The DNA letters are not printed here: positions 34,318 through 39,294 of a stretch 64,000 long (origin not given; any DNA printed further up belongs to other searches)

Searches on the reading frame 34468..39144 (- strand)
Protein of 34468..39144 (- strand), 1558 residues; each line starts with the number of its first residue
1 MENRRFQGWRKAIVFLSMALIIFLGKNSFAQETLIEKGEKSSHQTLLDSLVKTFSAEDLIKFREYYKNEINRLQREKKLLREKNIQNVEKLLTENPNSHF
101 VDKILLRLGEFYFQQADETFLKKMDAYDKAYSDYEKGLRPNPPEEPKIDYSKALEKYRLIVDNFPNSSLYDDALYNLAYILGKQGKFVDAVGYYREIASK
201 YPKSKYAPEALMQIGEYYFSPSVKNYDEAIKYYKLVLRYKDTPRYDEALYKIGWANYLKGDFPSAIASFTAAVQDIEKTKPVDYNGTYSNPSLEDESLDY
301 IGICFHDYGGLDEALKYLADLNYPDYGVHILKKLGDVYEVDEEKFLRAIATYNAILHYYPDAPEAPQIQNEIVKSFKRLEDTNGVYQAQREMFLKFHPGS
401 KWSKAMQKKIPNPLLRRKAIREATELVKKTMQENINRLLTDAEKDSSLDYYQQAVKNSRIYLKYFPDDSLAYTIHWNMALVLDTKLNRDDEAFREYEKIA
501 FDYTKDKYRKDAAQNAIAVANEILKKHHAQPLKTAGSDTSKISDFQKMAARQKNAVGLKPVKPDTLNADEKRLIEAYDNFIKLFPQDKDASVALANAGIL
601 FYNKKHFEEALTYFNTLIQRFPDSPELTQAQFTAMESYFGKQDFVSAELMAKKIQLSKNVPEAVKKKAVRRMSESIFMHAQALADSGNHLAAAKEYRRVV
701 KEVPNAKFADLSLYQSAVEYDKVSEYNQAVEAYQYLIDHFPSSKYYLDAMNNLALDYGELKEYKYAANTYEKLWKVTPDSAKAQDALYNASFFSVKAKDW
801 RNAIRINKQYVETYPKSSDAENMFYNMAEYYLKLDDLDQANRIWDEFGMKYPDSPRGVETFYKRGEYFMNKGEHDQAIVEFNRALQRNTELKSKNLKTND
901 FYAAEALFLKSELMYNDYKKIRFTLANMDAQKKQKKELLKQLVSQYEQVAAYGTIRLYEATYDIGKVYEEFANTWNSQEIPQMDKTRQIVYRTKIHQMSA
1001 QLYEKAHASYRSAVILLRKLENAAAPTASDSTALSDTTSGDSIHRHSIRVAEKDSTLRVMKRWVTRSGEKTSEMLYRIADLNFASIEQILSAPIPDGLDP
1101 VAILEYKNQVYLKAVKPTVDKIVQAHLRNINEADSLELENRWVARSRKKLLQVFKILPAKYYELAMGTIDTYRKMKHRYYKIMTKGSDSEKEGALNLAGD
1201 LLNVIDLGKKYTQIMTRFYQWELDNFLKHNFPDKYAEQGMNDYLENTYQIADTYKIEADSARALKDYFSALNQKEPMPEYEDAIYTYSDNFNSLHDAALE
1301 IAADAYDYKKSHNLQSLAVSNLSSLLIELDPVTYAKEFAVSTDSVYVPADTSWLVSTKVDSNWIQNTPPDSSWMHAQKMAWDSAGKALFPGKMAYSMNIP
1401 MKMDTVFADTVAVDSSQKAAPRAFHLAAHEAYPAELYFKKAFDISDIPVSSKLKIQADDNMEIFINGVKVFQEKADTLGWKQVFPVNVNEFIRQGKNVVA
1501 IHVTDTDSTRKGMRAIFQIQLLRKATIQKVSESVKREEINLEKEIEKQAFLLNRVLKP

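Call 75: search_protein_families(library=pfam, proteins=[window:34468-39144:-], max_evalue=0.00001)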
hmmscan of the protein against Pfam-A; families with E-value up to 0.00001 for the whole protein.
window:34468-39144:- (1558 aa): 8 families
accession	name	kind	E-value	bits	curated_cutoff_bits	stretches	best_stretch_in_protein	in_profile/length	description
PF13174.12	TPR_6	-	4.4e-29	99.5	26.3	0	172-204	1-33/33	Tetratricopeptide repeat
PF13432.12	TPR_16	-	9.9e-24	83.9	32.7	0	225-274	12-59/65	Tetratricopeptide repeat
PF07719.23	TPR_2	-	7.7e-21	72.9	27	0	593-623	3-33/34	Tetratricopeptide repeat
PF13525.12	YfiO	-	1.2e-17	64.8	25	1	782-874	3-95/203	Outer membrane lipoprotein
PF00515.34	TPR_1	-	6.2e-16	57.9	27.8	0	172-201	2-31/34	Tetratricopeptide repeat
PF13428.12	TPR_14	-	4.7e-13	48.9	23.5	0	172-205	2-35/44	Tetratricopeptide repeat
PF14559.12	TPR_19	-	7.3e-12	45.9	25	0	570-629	4-63/68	Tetratricopeptide repeat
PF13424.12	TPR_12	-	1.9e-10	41.2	30.1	0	213-273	8-72/77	Tetratricopeptide repeat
